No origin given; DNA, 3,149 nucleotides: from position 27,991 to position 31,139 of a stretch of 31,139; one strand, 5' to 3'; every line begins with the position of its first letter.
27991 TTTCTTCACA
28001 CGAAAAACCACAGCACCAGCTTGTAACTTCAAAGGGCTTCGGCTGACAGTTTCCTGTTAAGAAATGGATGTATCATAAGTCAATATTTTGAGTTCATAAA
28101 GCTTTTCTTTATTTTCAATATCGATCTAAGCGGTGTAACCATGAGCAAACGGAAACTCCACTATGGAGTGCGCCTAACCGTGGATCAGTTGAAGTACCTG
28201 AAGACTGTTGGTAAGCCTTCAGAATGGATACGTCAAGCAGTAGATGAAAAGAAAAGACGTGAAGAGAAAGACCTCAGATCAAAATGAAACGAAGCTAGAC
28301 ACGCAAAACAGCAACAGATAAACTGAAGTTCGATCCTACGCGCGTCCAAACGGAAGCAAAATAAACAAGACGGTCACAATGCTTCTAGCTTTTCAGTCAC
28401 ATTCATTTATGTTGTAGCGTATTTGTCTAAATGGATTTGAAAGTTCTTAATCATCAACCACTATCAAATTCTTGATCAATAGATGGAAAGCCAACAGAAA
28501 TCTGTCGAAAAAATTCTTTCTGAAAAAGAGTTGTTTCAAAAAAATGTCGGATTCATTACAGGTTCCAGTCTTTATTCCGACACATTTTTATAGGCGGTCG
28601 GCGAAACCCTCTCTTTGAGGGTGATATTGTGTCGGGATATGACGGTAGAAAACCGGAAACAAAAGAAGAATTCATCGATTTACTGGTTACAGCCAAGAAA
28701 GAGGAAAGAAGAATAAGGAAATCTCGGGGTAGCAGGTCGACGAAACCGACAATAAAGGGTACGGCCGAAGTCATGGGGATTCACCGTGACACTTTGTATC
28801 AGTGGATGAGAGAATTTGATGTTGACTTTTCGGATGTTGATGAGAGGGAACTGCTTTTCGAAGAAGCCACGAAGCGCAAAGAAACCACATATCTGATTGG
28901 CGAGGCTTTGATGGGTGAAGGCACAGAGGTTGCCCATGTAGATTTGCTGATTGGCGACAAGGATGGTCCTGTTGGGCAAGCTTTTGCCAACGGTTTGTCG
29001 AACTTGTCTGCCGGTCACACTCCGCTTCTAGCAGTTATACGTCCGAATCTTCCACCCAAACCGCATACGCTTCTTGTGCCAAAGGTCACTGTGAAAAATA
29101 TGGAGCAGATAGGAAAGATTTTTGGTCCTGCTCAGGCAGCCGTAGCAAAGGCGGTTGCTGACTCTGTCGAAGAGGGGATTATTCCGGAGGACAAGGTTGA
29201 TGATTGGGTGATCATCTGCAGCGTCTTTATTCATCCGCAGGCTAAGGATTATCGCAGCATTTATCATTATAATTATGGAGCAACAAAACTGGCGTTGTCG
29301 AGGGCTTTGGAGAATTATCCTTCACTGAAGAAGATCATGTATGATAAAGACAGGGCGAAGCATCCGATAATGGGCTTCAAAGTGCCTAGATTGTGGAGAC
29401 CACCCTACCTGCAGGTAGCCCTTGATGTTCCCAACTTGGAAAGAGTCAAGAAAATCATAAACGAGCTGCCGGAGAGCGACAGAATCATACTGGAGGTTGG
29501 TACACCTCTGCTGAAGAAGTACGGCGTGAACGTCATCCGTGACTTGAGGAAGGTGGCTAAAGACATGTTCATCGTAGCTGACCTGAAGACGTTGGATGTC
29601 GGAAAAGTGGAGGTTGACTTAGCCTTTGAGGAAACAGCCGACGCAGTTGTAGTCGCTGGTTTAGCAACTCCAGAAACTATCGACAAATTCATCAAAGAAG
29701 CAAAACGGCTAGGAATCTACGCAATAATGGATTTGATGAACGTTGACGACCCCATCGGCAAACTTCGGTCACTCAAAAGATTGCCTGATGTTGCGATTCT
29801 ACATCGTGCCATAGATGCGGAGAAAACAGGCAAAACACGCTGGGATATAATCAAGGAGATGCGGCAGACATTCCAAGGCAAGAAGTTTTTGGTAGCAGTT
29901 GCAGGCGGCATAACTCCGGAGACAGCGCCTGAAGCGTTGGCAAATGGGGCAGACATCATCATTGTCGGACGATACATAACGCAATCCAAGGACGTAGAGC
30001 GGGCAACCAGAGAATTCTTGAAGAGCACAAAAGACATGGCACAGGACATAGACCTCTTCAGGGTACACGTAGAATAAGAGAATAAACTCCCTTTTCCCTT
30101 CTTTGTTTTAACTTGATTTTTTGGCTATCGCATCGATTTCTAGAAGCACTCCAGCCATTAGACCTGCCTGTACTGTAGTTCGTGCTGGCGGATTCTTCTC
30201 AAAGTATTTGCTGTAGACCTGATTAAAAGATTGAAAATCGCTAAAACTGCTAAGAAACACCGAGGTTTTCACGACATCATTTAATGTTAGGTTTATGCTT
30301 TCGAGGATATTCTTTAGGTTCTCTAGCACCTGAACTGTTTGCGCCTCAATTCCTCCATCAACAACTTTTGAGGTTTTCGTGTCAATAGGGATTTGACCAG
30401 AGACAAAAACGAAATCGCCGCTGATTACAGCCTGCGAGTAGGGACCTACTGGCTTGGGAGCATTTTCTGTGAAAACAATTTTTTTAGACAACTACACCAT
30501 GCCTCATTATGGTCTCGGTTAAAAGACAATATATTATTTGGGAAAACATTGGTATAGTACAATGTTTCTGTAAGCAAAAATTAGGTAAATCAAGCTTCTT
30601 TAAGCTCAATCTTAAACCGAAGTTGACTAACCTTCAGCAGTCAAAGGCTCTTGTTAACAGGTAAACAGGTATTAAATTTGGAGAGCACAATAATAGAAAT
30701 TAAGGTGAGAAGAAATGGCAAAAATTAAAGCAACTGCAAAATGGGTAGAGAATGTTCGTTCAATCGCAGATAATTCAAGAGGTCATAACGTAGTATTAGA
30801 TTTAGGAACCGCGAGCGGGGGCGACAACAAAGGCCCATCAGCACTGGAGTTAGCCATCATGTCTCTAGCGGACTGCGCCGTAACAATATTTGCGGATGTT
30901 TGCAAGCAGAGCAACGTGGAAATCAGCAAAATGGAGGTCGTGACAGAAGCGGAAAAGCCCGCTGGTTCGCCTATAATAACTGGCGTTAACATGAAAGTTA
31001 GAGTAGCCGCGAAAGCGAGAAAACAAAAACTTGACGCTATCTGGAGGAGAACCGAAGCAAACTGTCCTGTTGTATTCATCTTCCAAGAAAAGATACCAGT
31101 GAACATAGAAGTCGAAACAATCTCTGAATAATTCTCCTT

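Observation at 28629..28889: Fae-Hps carries an 87-aa N-terminal extension with a helix-turn-helix: a candidate trigger enzyme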

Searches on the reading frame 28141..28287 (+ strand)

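Call 3: search_protein_families(library=pfam, proteins=[window:28141-28287:+], max_evalue=1)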
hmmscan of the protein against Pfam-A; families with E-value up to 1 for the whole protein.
window:28141-28287:+ (48 aa): 1 family
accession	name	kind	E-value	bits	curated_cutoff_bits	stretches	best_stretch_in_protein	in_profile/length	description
PF12075.13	KN_motif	-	0.036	14.3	26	1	8-38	8-38/39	KN motif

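Call 72: search_protein_families(library=ncbifam, proteins=[window:28141-28287:+], max_evalue=0.01)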
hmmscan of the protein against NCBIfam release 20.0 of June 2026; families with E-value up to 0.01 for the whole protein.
window:28141-28287:+ (48 aa): 0 families

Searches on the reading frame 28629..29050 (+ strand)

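Call 16: predict_structure(alignment_id=A1)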
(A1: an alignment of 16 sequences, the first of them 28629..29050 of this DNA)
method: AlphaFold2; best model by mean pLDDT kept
length: 140 residues; sequences in the alignment: 16
mean_pLDDT: 71.4   pTM: 0.47
mean pLDDT of the five models: 71.4, 70.2, 69.5, 67.4, 67.0
residues with pLDDT >= 90: 21; 70-90: 45; 50-70: 59; < 50: 15
segments of 3 or more residues with pLDDT < 50: 73-84
pLDDT, mean of each block of 10 residues (from residue 1): 68 86 89 86 91 92 86 48 51 57 61 68 60 56
secondary structure, 60 per line:
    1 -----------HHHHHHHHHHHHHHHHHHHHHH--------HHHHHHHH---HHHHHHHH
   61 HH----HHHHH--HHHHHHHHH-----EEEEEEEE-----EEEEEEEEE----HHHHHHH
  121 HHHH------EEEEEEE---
elements in order: H12-33 H42-49 H53-62 H67-71 H74-82 E88-95 E101-109 H114-124 E131-137

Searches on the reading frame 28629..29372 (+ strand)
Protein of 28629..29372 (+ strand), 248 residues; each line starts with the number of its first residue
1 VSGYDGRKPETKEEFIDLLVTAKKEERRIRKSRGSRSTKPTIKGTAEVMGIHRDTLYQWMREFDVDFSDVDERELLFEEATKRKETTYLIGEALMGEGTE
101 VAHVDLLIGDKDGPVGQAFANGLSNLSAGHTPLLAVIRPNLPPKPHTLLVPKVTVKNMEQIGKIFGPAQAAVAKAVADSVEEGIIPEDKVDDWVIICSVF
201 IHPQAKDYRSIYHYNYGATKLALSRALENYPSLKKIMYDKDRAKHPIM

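Call 8: find_related_loci(query=window:28629-29372:+, collection=genome_contigs, flank=4000)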
Query window:28629-29372:+ (248 aa) in genome_contigs; peptide patterns used: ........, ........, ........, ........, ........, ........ (x = any residue, [..] = any of these).
112 stretches matched a pattern; 37 encode a relative of the query (tblastn E <= 1e-3); 36 distinct loci.
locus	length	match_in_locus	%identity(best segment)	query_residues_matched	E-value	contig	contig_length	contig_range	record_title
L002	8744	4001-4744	91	1-248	4e-150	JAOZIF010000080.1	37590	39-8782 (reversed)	MAG: Candidatus Bathyarchaeum sp. isolate DYS_7 NODE_2179, whole genome shotgun sequence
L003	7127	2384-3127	90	1-248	2e-149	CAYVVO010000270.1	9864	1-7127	MAG TPA_asm: uncultured Candidatus Bathyarchaeia archaeon isolate SRP185410_co1_219 genome assembly, contig: k141_202138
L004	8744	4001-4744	91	1-248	2e-149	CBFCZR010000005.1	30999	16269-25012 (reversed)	MAG TPA_asm: Candidatus Bathyarchaeota archaeon isolate SRR6194934_binner123_Refined_40 genome assembly, contig: ERZ7813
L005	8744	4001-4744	92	1-248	6e-149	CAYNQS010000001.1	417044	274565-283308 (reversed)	MAG TPA_asm: uncultured Candidatus Bathyarchaeia archaeon isolate SRP323688_co1_271 genome assembly, contig: NODE_24_len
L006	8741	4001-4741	92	1-248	5e-148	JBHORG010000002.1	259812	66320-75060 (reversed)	Thermoproteota archaeon isolate SAG AM-311-L02 NODE_2_length_259812_cov_32.560763, whole genome shotgun sequence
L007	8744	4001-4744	89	1-248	2e-145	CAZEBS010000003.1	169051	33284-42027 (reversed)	MAG TPA_asm: uncultured Candidatus Bathyarchaeia archaeon isolate SRP323688_co1_125 genome assembly, contig: NODE_166_le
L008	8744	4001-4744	86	1-248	8e-144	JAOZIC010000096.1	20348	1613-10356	MAG: Candidatus Bathyarchaeota archaeon isolate DYS_4 NODE_4516, whole genome shotgun sequence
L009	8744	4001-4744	86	1-248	4e-143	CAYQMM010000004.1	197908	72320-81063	MAG TPA_asm: uncultured Candidatus Bathyarchaeia archaeon isolate binchicken_co178_122 genome assembly, contig: NODE_116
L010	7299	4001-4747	87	1-248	4e-143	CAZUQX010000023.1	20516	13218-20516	MAG TPA_asm: uncultured Candidatus Bathyarchaeia archaeon isolate SRP323688_co1_42 genome assembly, contig: NODE_4344_le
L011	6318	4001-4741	87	1-248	7e-143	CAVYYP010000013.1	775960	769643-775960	MAG: Candidatus Bathyarchaeota archaeon isolate MFD02923.bin.1.72 genome assembly, contig: contig_5942, whole genome sho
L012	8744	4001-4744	87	1-248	5e-142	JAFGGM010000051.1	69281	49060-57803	MAG: Candidatus Bathyarchaeum sp. isolate Zod_Metabat.1386 k87_5673643, whole genome shotgun sequence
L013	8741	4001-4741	84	1-248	1e-140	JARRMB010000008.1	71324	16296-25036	MAG: Candidatus Bathyarchaeota archaeon isolate Spart_087_MAG scaffold_987, whole genome shotgun sequence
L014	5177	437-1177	83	1-248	4e-139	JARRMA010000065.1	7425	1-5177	MAG: Candidatus Bathyarchaeota archaeon isolate Spart_086_MAG scaffold_8152, whole genome shotgun sequence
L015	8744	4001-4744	83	1-248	3e-138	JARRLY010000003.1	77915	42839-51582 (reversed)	MAG: Candidatus Bathyarchaeota archaeon isolate Spart_084_MAG scaffold_836, whole genome shotgun sequence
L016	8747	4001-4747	85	1-248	4e-135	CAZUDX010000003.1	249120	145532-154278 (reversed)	MAG TPA_asm: uncultured Candidatus Bathyarchaeia archaeon isolate SRP323688_co1_173 genome assembly, contig: NODE_74_len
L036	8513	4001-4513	77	78-248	2e-88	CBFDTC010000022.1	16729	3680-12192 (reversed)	MAG TPA_asm: Candidatus Bathyarchaeota archaeon isolate SRR6823440_binner13_Refined_89 genome assembly, contig: ERZ65034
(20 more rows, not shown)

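Call 15: search_protein_families(library=pfam, proteins=[L036:3848-4060:+, L036:3848-5212:+], max_evalue=5)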
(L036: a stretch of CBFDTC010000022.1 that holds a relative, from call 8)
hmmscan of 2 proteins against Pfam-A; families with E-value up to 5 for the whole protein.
L036:3848-4060:+ (71 aa): 2 families
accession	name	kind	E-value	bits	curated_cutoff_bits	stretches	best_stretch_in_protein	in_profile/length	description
PF01402.27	RHH_1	-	0.0017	18.7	20.5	1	19-50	6-36/39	Ribbon-helix-helix protein, copG family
PF03693.20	ParD_antitoxin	-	0.0034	18.2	21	1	25-53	15-43/81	Bacterial antitoxin of ParD toxin-antitoxin type II system and RHH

L036:3848-5212:+ (454 aa): 7 families
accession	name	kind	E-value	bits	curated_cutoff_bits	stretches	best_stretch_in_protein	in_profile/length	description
PF08714.17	Fae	-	1.6e-70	236.7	27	1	64-221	1-158/159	Formaldehyde-activating enzyme (Fae)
PF00215.30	OMPdecase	-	9.7e-35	120.9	27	1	233-438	1-221/221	Orotidine 5'-phosphate decarboxylase / HUMPS family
PF01884.23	PcrB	-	4.2e-05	23.6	23.9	1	370-438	158-222/226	PcrB family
PF00834.25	Ribul_P_3_epim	-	9.5e-05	22.3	21.1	1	321-425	90-197/198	Ribulose-phosphate 3 epimerase family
PF01402.27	RHH_1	-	0.015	15.7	20.5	1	19-50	6-36/39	Ribbon-helix-helix protein, copG family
PF03693.20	ParD_antitoxin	-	0.035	15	21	1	25-53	15-43/81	Bacterial antitoxin of ParD toxin-antitoxin type II system and RHH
PF01729.25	QRPTase_C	-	0.037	14.2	23.1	1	382-429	117-162/169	Quinolinate phosphoribosyl transferase, C-terminal domain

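Call 56: find_homologous_proteins(query=L036:3848-5212:+, region=1-66, max_evalue=0.01)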
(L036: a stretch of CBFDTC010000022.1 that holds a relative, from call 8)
Query L036:3848-5212:+, residues 1-66 (66 aa): 4 proteins with E <= 0.01 among 11 candidates. Only proteins of 249 to 795 residues were searched: fused or split forms outside these lengths cannot appear, so this answer is no evidence that the protein stands alone or is whole; lengths 'longer' or 'shorter' looks for them.
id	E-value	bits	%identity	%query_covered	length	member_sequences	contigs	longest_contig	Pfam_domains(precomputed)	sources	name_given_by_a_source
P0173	6.7e-27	109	97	88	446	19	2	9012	PF00215.31,PF08714.18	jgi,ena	-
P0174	1.6e-12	64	64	83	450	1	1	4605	PF00215.31,PF08714.18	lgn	-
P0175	1.7e-10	58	60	86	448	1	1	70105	PF00215.31,PF08714.18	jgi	-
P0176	9.2e-6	43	53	86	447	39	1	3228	PF00215.31,PF08714.18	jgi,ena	-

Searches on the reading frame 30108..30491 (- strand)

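Call 72: search_protein_families(library=ncbifam, proteins=[window:30108-30491:-], max_evalue=0.01)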
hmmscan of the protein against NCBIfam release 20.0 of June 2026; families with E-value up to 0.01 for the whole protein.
window:30108-30491:- (127 aa): 3 families
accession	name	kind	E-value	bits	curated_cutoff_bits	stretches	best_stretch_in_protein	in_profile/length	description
TIGR00004.1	TIGR00004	subfamily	1.9e-43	147.6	106.25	1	3-124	1-124/125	Rid family detoxifying hydrolase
TIGR03610.1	RutC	equivalog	1.2e-26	93.3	169.1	1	1-124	1-125/127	pyrimidine utilization protein C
NF008490.0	PRK11401.1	equivalog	1.3e-24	86.5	222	1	3-126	2-128/129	enamine/imine deaminase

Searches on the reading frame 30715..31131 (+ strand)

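Call 72: search_protein_families(library=ncbifam, proteins=[window:30715-31131:+], max_evalue=0.01)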
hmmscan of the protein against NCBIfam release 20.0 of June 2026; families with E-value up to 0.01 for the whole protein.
window:30715-31131:+ (138 aa): 2 families
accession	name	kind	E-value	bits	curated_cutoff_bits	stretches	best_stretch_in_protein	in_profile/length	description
NF041052.1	OsmC_like_Se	domain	1.9e-11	44.1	95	1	7-133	5-140/144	OsmC-related (seleno)protein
NF008009.0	PRK10738.1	equivalog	9.8e-10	38.5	138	1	5-128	2-124/134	OsmC family protein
